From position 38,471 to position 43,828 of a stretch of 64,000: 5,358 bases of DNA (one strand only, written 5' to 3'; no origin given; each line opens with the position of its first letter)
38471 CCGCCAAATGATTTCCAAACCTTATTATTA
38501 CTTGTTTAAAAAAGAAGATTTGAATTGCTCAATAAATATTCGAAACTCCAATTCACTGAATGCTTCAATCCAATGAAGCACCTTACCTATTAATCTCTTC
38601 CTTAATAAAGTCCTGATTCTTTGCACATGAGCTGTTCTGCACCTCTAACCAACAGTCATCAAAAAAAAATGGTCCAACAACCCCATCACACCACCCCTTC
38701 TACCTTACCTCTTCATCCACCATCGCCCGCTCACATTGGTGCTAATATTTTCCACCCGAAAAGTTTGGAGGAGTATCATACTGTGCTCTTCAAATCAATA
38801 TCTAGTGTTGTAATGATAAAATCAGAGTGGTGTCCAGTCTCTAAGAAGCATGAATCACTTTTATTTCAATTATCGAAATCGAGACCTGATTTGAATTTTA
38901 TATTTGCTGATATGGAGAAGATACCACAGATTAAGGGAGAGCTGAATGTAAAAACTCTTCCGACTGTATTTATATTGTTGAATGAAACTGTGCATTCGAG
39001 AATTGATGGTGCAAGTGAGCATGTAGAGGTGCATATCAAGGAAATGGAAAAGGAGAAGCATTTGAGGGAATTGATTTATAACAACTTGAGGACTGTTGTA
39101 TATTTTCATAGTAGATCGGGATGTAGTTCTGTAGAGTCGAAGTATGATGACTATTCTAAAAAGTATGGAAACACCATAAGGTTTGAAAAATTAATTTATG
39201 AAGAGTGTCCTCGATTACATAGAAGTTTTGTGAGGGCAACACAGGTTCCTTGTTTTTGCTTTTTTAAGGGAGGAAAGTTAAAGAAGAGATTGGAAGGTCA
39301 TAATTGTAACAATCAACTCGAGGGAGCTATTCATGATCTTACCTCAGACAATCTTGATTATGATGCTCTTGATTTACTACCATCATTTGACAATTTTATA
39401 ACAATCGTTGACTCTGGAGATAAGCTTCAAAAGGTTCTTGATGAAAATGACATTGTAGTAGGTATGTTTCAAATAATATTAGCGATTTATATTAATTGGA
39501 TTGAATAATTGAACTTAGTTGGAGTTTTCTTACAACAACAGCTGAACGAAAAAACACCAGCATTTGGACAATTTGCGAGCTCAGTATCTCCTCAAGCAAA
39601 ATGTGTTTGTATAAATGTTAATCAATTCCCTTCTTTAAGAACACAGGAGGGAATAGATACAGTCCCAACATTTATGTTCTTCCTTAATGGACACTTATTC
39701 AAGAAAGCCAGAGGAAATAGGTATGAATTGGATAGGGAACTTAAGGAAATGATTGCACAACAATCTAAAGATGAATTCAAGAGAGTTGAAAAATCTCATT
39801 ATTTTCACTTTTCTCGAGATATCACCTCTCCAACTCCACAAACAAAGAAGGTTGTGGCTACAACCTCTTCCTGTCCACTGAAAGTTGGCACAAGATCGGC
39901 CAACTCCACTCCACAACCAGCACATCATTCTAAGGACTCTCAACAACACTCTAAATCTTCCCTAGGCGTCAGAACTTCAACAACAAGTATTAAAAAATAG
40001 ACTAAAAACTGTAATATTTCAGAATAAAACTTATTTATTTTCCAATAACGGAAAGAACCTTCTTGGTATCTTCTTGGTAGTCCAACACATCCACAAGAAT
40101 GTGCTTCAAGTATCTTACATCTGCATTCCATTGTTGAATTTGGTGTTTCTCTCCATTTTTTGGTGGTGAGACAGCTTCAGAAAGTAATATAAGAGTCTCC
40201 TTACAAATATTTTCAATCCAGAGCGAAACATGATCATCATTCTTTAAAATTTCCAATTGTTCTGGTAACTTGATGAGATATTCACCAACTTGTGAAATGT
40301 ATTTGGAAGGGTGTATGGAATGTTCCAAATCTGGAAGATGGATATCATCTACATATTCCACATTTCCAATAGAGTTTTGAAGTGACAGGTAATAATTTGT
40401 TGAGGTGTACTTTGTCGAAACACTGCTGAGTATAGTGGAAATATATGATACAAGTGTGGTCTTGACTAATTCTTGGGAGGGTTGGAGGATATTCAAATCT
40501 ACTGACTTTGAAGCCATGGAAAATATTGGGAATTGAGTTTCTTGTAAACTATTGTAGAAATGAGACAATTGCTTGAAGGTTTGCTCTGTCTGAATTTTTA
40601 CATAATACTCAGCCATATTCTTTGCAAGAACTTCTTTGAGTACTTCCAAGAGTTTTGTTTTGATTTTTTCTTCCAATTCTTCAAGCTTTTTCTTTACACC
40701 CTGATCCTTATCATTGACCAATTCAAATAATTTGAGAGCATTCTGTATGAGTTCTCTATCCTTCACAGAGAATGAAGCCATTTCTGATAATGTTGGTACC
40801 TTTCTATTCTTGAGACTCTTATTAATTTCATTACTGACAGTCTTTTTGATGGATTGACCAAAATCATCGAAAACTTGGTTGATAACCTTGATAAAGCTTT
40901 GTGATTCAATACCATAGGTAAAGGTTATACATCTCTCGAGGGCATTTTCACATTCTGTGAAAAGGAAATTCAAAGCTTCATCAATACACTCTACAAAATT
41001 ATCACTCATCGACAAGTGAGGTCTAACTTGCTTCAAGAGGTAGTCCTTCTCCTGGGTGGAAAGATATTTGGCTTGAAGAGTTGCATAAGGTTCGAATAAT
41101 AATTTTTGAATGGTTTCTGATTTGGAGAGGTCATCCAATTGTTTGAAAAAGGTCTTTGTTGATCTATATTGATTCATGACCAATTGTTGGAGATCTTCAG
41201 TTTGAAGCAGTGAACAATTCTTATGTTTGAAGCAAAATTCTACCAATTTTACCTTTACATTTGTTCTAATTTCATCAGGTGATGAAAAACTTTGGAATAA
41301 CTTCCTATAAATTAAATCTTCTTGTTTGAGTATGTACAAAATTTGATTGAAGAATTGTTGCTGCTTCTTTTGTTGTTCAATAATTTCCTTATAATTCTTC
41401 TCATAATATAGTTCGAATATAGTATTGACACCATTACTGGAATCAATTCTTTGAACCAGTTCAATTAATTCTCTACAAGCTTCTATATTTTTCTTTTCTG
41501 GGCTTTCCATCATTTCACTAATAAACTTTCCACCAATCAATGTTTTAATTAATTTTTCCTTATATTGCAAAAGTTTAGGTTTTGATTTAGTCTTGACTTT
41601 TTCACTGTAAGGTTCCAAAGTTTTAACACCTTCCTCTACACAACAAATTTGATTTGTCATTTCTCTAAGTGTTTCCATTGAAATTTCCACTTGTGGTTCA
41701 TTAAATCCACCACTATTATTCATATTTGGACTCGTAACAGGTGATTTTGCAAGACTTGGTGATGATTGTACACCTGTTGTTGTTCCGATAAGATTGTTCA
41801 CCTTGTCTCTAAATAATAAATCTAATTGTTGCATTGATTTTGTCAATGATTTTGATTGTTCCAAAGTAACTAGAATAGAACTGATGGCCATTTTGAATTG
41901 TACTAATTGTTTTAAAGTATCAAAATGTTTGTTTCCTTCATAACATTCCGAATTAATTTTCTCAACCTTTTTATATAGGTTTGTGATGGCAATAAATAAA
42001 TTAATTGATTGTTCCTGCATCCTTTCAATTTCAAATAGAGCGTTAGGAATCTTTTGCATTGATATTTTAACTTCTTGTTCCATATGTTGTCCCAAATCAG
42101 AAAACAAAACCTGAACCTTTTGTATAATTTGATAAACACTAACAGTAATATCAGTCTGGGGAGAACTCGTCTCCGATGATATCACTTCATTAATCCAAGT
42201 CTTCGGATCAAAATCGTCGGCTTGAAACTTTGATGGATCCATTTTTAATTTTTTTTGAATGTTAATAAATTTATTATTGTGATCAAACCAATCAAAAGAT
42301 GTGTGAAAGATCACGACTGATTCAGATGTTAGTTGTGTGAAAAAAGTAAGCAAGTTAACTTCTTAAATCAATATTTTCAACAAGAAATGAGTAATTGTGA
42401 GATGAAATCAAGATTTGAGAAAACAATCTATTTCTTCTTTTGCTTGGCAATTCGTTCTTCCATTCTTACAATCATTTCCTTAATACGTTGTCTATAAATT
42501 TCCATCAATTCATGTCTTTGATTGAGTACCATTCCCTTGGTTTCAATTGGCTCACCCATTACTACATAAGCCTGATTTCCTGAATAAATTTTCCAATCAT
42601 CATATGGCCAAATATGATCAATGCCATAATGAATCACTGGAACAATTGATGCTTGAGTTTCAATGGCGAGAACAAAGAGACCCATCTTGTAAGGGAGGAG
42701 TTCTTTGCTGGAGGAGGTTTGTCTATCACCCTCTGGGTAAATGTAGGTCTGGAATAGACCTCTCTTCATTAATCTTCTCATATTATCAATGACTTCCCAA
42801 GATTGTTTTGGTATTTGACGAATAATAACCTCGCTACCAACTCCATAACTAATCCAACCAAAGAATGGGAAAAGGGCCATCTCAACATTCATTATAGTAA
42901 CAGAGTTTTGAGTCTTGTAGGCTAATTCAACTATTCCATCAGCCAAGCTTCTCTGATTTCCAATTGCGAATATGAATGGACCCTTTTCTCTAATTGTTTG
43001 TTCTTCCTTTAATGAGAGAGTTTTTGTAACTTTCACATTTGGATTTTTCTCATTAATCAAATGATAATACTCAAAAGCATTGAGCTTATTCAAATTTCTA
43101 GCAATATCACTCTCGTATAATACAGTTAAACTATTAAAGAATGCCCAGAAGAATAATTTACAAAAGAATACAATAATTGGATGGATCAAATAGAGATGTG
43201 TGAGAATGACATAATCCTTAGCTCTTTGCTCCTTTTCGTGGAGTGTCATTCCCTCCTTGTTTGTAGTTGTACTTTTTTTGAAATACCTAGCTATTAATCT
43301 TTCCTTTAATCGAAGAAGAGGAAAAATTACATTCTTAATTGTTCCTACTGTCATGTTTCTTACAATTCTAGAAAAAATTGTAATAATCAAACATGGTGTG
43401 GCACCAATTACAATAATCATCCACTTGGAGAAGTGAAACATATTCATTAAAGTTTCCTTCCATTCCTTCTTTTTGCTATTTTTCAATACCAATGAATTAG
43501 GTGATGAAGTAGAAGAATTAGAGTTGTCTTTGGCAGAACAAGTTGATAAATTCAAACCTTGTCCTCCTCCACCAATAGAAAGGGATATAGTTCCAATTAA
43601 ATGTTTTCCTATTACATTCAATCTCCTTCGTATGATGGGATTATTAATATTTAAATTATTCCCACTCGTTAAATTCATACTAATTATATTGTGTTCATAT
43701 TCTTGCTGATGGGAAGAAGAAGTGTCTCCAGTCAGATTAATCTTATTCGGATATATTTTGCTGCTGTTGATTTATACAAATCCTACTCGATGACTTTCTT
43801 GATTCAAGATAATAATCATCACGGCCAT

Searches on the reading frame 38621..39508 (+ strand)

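Call 26: search_protein_families(library=pfam, proteins=[window:38621-39508:+], max_evalue=0.001)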
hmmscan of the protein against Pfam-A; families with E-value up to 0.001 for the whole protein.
window:38621-39508:+ (295 aa): 1 family
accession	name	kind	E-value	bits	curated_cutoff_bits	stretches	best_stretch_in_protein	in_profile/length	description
PF00085.26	Thioredoxin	-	8.1e-12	45.5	23.5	2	50-134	8-94/103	Thioredoxin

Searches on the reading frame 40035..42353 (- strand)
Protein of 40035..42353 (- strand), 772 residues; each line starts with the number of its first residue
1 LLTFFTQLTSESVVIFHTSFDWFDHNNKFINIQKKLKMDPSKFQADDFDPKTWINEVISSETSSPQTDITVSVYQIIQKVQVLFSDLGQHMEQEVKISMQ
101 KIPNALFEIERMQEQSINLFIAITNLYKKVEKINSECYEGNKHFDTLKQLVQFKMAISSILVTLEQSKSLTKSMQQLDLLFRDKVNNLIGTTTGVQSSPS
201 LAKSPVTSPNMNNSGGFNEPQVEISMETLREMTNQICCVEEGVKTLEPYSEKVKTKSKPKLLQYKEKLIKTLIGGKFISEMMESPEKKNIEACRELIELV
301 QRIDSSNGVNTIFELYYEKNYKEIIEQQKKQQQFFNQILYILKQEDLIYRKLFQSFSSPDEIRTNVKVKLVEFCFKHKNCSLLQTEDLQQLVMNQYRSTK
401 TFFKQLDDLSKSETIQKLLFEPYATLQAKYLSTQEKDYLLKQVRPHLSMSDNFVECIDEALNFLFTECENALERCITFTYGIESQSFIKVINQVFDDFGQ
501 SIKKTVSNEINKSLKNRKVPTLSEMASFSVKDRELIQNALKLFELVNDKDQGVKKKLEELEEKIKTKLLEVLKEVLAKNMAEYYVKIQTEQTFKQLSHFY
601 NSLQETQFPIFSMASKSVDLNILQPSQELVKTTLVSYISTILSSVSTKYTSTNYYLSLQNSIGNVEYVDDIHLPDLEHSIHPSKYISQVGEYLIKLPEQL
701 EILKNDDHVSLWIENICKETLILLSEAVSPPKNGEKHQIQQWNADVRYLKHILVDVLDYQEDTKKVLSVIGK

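Call 26: search_protein_families(library=pfam, proteins=[window:40035-42353:-], max_evalue=0.001)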
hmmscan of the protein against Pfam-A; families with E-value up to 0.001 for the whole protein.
window:40035-42353:- (772 aa): 1 family
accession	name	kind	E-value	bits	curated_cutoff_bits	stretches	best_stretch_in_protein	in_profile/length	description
PF10191.15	COG7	-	1.6e-19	70.2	33.9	2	398-705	343-651/772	Golgi complex component 7 (COG7)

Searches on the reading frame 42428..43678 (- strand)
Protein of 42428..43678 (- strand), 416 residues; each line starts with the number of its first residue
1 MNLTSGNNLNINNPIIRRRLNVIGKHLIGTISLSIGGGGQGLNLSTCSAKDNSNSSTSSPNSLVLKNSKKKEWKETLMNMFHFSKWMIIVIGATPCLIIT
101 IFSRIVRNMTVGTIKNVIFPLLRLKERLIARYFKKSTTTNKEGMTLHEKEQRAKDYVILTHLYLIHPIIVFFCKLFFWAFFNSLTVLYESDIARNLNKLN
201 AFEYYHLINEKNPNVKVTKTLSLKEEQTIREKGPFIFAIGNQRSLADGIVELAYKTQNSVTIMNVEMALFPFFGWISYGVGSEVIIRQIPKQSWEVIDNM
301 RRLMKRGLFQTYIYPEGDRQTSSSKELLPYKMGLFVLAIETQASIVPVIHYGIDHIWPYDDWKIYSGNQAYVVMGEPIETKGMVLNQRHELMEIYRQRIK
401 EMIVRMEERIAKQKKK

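Call 26: search_protein_families(library=pfam, proteins=[window:42428-43678:-], max_evalue=0.001)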
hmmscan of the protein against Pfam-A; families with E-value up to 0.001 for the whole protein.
window:42428-43678:- (416 aa): 1 family
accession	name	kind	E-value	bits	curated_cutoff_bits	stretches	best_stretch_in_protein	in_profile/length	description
PF01553.26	Acyltransferase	-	2.8e-13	50.2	23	1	224-349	5-130/132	Acyltransferase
